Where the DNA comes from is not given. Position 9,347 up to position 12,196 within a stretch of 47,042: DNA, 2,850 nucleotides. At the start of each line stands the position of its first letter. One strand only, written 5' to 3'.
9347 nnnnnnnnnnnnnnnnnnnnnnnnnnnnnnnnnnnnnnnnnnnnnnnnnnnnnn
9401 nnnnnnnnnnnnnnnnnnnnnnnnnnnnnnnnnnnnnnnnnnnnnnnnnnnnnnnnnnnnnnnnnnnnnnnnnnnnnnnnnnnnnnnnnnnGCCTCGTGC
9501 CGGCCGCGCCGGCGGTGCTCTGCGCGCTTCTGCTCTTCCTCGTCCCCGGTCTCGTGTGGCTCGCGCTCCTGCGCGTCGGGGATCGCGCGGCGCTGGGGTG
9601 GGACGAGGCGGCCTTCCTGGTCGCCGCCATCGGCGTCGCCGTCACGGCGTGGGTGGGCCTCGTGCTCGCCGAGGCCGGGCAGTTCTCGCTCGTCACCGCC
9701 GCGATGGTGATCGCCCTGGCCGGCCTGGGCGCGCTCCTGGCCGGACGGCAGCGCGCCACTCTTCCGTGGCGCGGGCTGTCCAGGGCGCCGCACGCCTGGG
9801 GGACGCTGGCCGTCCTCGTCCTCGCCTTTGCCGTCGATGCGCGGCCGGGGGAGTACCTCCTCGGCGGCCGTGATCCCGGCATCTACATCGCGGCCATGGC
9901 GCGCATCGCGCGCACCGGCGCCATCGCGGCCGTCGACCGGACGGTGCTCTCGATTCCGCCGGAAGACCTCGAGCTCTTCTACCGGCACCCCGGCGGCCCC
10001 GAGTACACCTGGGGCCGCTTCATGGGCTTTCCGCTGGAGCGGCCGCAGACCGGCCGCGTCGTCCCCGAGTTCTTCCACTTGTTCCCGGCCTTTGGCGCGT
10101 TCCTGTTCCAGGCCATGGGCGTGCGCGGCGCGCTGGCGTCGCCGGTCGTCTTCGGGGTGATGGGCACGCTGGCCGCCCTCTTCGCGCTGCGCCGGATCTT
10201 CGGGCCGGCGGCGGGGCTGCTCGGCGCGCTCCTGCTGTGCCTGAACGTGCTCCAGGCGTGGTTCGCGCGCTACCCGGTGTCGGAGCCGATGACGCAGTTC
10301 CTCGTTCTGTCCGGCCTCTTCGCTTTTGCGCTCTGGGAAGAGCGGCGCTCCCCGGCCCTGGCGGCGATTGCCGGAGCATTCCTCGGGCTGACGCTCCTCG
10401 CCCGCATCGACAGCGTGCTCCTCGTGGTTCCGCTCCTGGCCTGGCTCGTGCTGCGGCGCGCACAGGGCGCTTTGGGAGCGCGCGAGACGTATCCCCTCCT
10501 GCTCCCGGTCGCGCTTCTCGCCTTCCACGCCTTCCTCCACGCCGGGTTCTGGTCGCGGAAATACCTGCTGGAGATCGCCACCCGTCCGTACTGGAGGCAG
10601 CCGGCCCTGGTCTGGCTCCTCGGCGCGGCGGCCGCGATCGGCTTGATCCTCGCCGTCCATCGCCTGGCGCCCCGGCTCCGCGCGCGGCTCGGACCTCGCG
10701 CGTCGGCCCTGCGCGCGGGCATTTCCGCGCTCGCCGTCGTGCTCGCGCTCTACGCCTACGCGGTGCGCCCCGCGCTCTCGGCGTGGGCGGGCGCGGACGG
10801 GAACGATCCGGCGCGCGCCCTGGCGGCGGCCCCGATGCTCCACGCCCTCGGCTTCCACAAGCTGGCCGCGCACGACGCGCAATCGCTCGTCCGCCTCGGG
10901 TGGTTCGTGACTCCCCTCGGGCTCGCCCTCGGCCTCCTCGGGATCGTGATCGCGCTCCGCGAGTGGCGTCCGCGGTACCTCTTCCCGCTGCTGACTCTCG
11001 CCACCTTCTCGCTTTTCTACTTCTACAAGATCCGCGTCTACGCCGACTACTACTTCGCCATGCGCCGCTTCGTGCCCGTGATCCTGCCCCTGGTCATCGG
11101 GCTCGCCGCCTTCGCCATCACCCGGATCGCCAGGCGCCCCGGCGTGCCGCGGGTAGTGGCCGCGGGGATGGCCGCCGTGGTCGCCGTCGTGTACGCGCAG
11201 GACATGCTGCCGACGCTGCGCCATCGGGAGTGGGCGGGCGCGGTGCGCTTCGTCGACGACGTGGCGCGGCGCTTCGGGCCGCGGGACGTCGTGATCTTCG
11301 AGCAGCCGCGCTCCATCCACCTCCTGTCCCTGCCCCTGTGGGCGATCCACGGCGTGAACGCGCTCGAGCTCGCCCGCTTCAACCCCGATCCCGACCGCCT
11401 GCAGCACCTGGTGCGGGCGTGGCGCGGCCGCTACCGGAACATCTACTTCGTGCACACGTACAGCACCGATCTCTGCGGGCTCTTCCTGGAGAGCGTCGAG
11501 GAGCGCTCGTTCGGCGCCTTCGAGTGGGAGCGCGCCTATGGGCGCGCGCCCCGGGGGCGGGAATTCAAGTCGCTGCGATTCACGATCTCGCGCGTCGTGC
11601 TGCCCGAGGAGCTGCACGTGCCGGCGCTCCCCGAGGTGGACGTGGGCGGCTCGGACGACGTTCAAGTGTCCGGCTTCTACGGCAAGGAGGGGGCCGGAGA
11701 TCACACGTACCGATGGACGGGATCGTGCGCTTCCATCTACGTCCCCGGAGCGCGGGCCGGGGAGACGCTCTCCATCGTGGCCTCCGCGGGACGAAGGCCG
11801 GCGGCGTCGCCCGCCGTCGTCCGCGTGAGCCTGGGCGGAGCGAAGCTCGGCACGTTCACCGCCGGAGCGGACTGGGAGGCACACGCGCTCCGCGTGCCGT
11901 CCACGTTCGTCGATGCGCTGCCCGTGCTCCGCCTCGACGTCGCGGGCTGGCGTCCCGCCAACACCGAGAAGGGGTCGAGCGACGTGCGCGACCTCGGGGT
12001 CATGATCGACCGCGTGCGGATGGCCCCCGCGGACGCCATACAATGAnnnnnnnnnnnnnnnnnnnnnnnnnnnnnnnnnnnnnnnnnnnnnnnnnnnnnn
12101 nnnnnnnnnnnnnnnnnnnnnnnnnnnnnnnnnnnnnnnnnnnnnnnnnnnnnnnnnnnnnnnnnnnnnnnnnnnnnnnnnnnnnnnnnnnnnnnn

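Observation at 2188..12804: Stacked GT2 polyprenyl-phosphate-sugar synthase / GT-C pairs: several periplasmic glycosylation modules in one operon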

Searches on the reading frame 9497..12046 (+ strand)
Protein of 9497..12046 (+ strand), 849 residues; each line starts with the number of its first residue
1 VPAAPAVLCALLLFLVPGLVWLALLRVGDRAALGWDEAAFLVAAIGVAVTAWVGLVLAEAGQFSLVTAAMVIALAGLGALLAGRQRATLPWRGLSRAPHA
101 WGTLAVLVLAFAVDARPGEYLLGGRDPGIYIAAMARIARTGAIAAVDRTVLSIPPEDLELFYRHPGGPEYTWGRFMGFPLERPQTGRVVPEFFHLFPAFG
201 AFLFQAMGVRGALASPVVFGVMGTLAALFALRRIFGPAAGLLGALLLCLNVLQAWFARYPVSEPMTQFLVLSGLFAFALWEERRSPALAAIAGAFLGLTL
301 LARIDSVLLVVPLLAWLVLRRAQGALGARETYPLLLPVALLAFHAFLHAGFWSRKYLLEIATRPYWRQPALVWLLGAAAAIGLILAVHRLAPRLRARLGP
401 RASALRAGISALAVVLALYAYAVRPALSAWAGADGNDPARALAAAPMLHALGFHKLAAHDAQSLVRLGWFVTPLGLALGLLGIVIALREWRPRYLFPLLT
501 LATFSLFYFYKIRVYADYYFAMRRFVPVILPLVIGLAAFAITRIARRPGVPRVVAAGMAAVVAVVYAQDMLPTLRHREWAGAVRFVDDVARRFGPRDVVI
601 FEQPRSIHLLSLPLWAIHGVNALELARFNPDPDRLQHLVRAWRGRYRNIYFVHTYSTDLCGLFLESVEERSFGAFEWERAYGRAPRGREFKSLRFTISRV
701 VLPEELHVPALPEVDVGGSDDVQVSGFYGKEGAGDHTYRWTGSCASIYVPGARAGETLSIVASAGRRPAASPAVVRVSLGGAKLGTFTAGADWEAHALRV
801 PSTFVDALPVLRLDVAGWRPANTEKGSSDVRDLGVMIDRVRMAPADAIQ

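Call 5: search_protein_families(library=pfam, proteins=[window:9497-12046:+], max_evalue=0.01)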
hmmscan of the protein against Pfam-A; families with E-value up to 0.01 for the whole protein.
window:9497-12046:+ (849 aa): 1 family
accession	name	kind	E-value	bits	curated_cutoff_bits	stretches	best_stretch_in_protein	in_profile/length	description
PF13231.12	PMT_2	-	3.7e-07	30.9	26.1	1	198-344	11-155/160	Dolichyl-phosphate-mannose-protein mannosyltransferase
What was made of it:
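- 9497..12046 (+): GTC2: 849-aa GT-C fold glycosyltransferase (PMT_2 / GT39-GT83-like) with a C-terminal CBM-like beta-sandwich. Pfam PMT_2, 30.9 bits (call 5).
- Checked: 9497-12046 (849 aa) has a PMT_2 hit of 30.9 bits against a 26.1 cut-off (call 5).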

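Call 10: search_protein_families(library=ncbifam, proteins=[window:9497-12046:+], max_evalue=0.001)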
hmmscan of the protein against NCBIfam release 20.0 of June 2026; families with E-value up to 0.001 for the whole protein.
window:9497-12046:+ (849 aa): 0 families

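Call 15: search_solved_structures(query=window:9497-12046:+, max_evalue=1)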
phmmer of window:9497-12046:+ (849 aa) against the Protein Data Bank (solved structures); distinct sequences matched with E-value up to 1: 1.
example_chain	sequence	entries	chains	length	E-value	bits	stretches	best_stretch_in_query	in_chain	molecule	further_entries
6dc9_L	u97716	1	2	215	0.61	11.3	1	128-198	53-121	Fab light chain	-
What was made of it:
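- On PMT_2 (PF13231; ArnT/GT83- and GT39-like): There is no PDB sequence hit (call 15).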

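Call 17: find_encoding_contigs(protein=window:9497-12046:+, flank=10000, max_places=6)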
Protein window:9497-12046:+ (849 aa): no gene with exactly this product is on record in the collection.
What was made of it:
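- Tried and rejected: Exact-sequence contig look-up for GTC2: nothing on record (call 17).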

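Call 18: find_homologous_proteins(query=window:9497-12046:+, max_evalue=0.00001)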
Query window:9497-12046:+ (849 aa): 432 proteins with E <= 0.00001 among 8000 candidates; the best 120 are listed.
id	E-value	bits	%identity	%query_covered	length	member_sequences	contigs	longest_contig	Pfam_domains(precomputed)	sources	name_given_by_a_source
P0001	0.0e+0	1860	100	100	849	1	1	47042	PF13231.13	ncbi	-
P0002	0.0e+0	1536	82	99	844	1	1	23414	PF13231.13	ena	-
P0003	0.0e+0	1519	81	99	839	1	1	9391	PF13231.13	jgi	jgi:hypothetical protein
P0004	0.0e+0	1473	78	100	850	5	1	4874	PF13231.13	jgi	jgi:hypothetical protein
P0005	0.0e+0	1443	77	100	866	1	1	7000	PF13231.13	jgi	-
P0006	0.0e+0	1421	76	100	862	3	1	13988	PF13231.13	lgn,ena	-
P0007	0.0e+0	1409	76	99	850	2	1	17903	PF13231.13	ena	-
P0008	0.0e+0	1404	76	99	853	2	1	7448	PF13231.13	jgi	-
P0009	0.0e+0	1403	76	99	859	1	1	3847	PF13231.13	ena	-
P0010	0.0e+0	1384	74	100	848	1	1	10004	-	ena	-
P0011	0.0e+0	1275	72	95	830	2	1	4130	PF13231.13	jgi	jgi:hypothetical protein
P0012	0.0e+0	1274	72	97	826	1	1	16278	-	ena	-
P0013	0.0e+0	1267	70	99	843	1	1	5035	PF13231.13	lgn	-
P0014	0.0e+0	1134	64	99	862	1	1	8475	PF13231.13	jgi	jgi:hypothetical protein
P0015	0.0e+0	1121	63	99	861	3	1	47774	PF13231.13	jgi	jgi:hypothetical protein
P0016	0.0e+0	1111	61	99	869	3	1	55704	PF13231.13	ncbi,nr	ncbi:MAG TPA: glycosyltransferase family 39 protein [Vicinamibacteria bacterium]|nr:glycosyltransfer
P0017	0.0e+0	1109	62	99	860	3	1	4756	PF13231.13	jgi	-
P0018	0.0e+0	1108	63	99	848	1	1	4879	PF13231.13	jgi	-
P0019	0.0e+0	1107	62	98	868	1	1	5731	PF13231.13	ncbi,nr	ncbi:MAG TPA: glycosyltransferase family 39 protein [Vicinamibacteria bacterium]|nr:glycosyltransfer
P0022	0.0e+0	1098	62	99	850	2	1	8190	PF13231.13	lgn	-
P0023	0.0e+0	1098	60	99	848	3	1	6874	PF13231.13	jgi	jgi:hypothetical protein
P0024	0.0e+0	1098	60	99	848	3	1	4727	PF13231.13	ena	-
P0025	0.0e+0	1097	62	99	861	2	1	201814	PF13231.13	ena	-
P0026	0.0e+0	1095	61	99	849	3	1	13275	PF13231.13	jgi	-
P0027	0.0e+0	1091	61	99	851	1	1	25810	PF13231.13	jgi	jgi:hypothetical protein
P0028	0.0e+0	1091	63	96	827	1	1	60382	PF13231.13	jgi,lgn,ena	-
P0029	0.0e+0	1090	62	99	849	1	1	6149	PF13231.13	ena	-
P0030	0.0e+0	1088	57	96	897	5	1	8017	PF13405.13,PF13202.13,PF00036.39,PF13231.13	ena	-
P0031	0.0e+0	1087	61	100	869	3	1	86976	PF13231.13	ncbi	-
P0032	0.0e+0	1087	62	99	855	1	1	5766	PF13231.13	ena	-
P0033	0.0e+0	1087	61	99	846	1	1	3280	PF13231.13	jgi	jgi:hypothetical protein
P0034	0.0e+0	1086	62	99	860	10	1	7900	PF13231.13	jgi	jgi:hypothetical protein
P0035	0.0e+0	1085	60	99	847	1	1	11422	PF13231.13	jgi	jgi:hypothetical protein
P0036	0.0e+0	1084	61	99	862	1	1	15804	PF13231.13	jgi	jgi:hypothetical protein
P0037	0.0e+0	1082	61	99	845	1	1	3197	PF13231.13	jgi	jgi:hypothetical protein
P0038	0.0e+0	1081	61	99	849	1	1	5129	PF13231.13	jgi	jgi:hypothetical protein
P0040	0.0e+0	1081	60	98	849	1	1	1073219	PF13231.13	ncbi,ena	-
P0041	0.0e+0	1080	60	99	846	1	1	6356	PF13231.13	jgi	jgi:hypothetical protein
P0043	0.0e+0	1079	61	99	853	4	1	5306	PF13231.13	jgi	jgi:hypothetical protein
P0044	0.0e+0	1079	60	99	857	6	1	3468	PF13231.13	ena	-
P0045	0.0e+0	1074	77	74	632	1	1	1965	PF13231.13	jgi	jgi:hypothetical protein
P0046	0.0e+0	1073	61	99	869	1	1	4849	PF13231.13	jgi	jgi:dolichyl-phosphate-mannose-protein mannosyltransferase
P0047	0.0e+0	1073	61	98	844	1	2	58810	PF13231.13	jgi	jgi:hypothetical protein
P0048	0.0e+0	1073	61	98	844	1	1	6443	PF13231.13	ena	-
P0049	0.0e+0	1071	61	98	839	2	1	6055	PF13231.13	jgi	jgi:dolichyl-phosphate-mannose-protein mannosyltransferase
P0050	0.0e+0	1069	60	97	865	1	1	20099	PF13231.13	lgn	-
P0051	0.0e+0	1069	59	99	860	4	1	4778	PF13231.13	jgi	jgi:hypothetical protein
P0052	0.0e+0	1069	60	99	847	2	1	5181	PF13231.13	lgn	-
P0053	0.0e+0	1069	61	97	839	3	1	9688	PF13231.13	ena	-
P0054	0.0e+0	1068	60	99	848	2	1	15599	PF13231.13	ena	-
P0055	0.0e+0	1067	60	100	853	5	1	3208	PF13231.13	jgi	-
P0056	0.0e+0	1067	61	98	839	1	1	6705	PF13231.13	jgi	-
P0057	0.0e+0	1066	61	96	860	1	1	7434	PF13231.13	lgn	-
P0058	0.0e+0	1066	59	99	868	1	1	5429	PF13231.13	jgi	jgi:hypothetical protein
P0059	0.0e+0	1065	62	98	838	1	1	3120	PF13231.13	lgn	-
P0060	0.0e+0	1065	60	98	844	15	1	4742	PF13231.13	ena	-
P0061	0.0e+0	1065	61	97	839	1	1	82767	PF13231.13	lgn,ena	-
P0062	0.0e+0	1065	60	99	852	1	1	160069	PF13231.13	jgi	jgi:Dolichyl-phosphate-mannose-protein mannosyltransferase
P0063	0.0e+0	1064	59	99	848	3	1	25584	PF13231.13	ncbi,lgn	-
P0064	0.0e+0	1064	60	99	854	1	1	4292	PF13231.13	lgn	-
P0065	0.0e+0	1064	60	97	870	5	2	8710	PF13231.13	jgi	jgi:hypothetical protein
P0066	0.0e+0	1063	60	98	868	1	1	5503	PF13231.13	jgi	jgi:hypothetical protein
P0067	0.0e+0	1062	60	98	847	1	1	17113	PF13231.13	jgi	jgi:hypothetical protein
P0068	0.0e+0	1062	60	99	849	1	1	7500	PF13231.13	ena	-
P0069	0.0e+0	1062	61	97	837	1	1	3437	PF13231.13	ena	-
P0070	0.0e+0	1061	59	99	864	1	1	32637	PF13231.13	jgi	jgi:hypothetical protein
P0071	0.0e+0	1060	62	95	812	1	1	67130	PF13231.13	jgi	jgi:hypothetical protein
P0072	0.0e+0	1059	61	99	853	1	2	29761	PF13231.13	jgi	jgi:hypothetical protein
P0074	0.0e+0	1058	59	97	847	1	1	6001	PF13231.13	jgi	jgi:hypothetical protein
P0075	0.0e+0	1058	59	99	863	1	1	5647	PF13231.13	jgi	jgi:Dolichyl-phosphate-mannose-protein mannosyltransferase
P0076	0.0e+0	1057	59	99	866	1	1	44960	PF13231.13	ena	-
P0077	0.0e+0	1057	61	98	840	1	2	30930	PF13231.13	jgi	jgi:hypothetical protein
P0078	0.0e+0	1056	60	98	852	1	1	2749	PF13231.13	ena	-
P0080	0.0e+0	1055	60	98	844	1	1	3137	PF13231.13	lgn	-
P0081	0.0e+0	1053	60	100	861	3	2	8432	PF13231.13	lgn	-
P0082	0.0e+0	1053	59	99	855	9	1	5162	PF13231.13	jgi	jgi:hypothetical protein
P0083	0.0e+0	1053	60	99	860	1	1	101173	PF13231.13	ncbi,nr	ncbi:MAG TPA: glycosyltransferase family 39 protein [Vicinamibacteria bacterium]|nr:glycosyltransfer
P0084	0.0e+0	1051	58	99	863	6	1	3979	PF13231.13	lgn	-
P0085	0.0e+0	1051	59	99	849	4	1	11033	PF13231.13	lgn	-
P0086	0.0e+0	1051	61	99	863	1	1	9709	PF13231.13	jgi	jgi:Dolichyl-phosphate-mannose-protein mannosyltransferase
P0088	0.0e+0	1051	59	99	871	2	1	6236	PF13231.13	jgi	jgi:hypothetical protein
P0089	0.0e+0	1050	59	99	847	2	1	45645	PF13231.13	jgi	jgi:Dolichyl-phosphate-mannose-protein mannosyltransferase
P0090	0.0e+0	1050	59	99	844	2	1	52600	PF13231.13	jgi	jgi:Dolichyl-phosphate-mannose-protein mannosyltransferase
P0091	0.0e+0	1050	60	99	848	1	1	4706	PF13231.13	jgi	jgi:hypothetical protein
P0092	0.0e+0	1050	58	99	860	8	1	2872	PF13231.13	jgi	-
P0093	0.0e+0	1049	60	98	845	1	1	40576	PF13231.13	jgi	jgi:hypothetical protein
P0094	0.0e+0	1048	59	99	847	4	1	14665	PF13231.13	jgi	jgi:4-amino-4-deoxy-L-arabinose transferase-like glycosyltransferase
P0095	0.0e+0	1048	59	99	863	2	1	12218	PF13231.13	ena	-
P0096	0.0e+0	1048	59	99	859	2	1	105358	PF13231.13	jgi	-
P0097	0.0e+0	1048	61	98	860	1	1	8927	PF13231.13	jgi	-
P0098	0.0e+0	1047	60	96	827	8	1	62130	PF13231.13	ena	-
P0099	0.0e+0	1047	59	99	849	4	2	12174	PF13231.13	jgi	jgi:dolichyl-phosphate-mannose-protein mannosyltransferase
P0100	0.0e+0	1047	60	97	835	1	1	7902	PF13231.13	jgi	jgi:hypothetical protein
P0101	0.0e+0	1047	59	99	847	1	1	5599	PF13231.13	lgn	-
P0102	0.0e+0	1046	60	98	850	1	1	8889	PF13231.13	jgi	-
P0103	0.0e+0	1046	60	99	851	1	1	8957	PF13231.13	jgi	jgi:hypothetical protein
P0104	0.0e+0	1046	59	99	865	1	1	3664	PF13231.13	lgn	-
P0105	0.0e+0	1045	58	99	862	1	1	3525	PF13231.13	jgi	jgi:hypothetical protein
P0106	0.0e+0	1044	59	96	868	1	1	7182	PF13231.13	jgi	-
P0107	0.0e+0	1044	60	98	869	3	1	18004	PF13231.13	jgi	jgi:hypothetical protein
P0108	0.0e+0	1042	57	99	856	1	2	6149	PF13231.13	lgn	-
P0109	0.0e+0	1042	59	99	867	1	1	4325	PF13231.13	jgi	-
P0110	0.0e+0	1042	58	99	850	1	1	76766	PF13231.13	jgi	jgi:hypothetical protein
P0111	0.0e+0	1041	58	100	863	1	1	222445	PF13231.13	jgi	jgi:hypothetical protein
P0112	0.0e+0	1041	60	97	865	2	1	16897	PF13231.13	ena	-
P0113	0.0e+0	1040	59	97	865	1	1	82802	PF13231.13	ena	-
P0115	0.0e+0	1039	61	93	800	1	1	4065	PF13231.13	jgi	jgi:hypothetical protein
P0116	0.0e+0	1038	58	99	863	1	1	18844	PF13231.13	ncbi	-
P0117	0.0e+0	1038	60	99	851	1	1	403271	PF13231.13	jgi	-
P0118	0.0e+0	1036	58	99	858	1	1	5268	PF13231.13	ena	-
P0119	0.0e+0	1036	59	99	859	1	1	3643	PF13231.13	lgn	-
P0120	0.0e+0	1035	60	94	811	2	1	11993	PF13231.13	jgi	jgi:hypothetical protein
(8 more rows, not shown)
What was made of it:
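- GTC2 hits PMT_2, and its relatives are named GT39 or protein mannosyltransferase by NCBI and IMG (calls 5, 18).
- Tried and rejected: The organism was identified through homologs instead (call 18).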

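Call 19: find_encoding_contigs(protein=P0040, flank=10000, max_places=2)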
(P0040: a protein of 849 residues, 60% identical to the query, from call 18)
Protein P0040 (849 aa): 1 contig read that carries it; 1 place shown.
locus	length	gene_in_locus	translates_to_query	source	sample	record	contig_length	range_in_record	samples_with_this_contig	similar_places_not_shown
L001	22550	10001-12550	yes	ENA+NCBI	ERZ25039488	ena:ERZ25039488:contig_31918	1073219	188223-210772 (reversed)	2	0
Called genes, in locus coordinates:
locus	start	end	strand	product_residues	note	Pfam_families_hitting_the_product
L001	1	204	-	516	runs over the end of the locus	PF14306:PUA_2, PF01747:ATP-sulfurylase, PF01583:APS_kinase, PF13671:AAA_33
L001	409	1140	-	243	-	PF01507:PAPS_reduct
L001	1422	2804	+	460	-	PF00753:Lactamase_B, PF23023:Anti-Pycsar_Apyc1 (weak), PF12706:Lactamase_B_2, PF10996:Beta-Casp, PF07521:RMMBL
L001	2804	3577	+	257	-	PF00702:Hydrolase, PF13344:Hydrolase_6, PF13419:HAD_2, PF13242:Hydrolase_like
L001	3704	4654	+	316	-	PF00535:Glycos_transf_2, PF13641:Glyco_tranf_2_3 (weak)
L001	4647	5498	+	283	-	PF00535:Glycos_transf_2, PF13641:Glyco_tranf_2_3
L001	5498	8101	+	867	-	PF09586:YfhO (weak)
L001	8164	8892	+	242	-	PF00535:Glycos_transf_2, PF13641:Glyco_tranf_2_3 (weak)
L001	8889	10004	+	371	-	PF01041:DegT_DnrJ_EryC1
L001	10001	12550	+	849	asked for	PF13231:PMT_2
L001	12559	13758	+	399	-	PF13477:Glyco_trans_4_2 (faint), PF13439:Glyco_transf_4, PF13579:Glyco_trans_4_4, PF20706:GT4-conflict (weak), PF00534:Glycos_transf_1, PF13692:Glyco_trans_1_4, PF13524:Glyco_trans_1_2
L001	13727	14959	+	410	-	PF01075:Glyco_transf_9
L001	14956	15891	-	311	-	PF02735:Ku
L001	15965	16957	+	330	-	PF00070:Pyr_redox (faint), PF00743:FMO-like (faint), PF00890:FAD_binding_2 (faint), PF01134:GIDA (faint), PF01266:DAO (faint), PF01494:FAD_binding_3 (faint), PF07992:Pyr_redox_2, PF13738:Pyr_redox_3, +4 more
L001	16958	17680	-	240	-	PF01904:DUF72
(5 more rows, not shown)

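Call 20: find_encoding_contigs(protein=P0016, flank=10000, max_places=2)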
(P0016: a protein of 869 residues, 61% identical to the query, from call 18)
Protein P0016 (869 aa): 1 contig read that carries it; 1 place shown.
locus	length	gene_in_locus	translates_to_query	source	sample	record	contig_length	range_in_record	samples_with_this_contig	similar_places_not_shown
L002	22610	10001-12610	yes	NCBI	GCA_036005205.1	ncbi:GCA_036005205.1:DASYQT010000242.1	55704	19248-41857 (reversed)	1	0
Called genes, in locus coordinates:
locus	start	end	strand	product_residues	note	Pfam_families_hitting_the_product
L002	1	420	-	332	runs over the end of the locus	PF00535:Glycos_transf_2, PF10111:Glyco_tranf_2_2 (weak), PF13641:Glyco_tranf_2_3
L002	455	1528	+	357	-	PF01926:MMR_HSR1 (faint), PF06071:YchF-GTPase_C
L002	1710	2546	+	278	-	-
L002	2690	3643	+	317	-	PF00535:Glycos_transf_2, PF13641:Glyco_tranf_2_3 (weak)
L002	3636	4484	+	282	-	PF00535:Glycos_transf_2, PF10111:Glyco_tranf_2_2 (weak), PF13641:Glyco_tranf_2_3 (weak)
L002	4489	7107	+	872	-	PF09586:YfhO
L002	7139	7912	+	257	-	PF00535:Glycos_transf_2, PF13641:Glyco_tranf_2_3 (weak)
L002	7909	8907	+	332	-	PF01073:3Beta_HSD (weak), PF01370:Epimerase, PF04321:RmlD_sub_bind, PF16363:GDP_Man_Dehyd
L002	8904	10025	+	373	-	PF01041:DegT_DnrJ_EryC1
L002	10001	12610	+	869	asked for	PF13231:PMT_2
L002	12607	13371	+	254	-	PF00535:Glycos_transf_2, PF13641:Glyco_tranf_2_3 (weak)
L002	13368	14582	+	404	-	PF13439:Glyco_transf_4, PF13477:Glyco_trans_4_2 (weak), PF13579:Glyco_trans_4_4, PF00534:Glycos_transf_1, PF13692:Glyco_trans_1_4, PF13524:Glyco_trans_1_2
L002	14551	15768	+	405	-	PF01075:Glyco_transf_9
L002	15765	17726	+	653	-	PF02350:Epimerase_2 (weak), PF19892:DUF6365 (faint)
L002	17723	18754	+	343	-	PF03102:NeuB, PF08666:SAF, PF13144:ChapFlgA (weak)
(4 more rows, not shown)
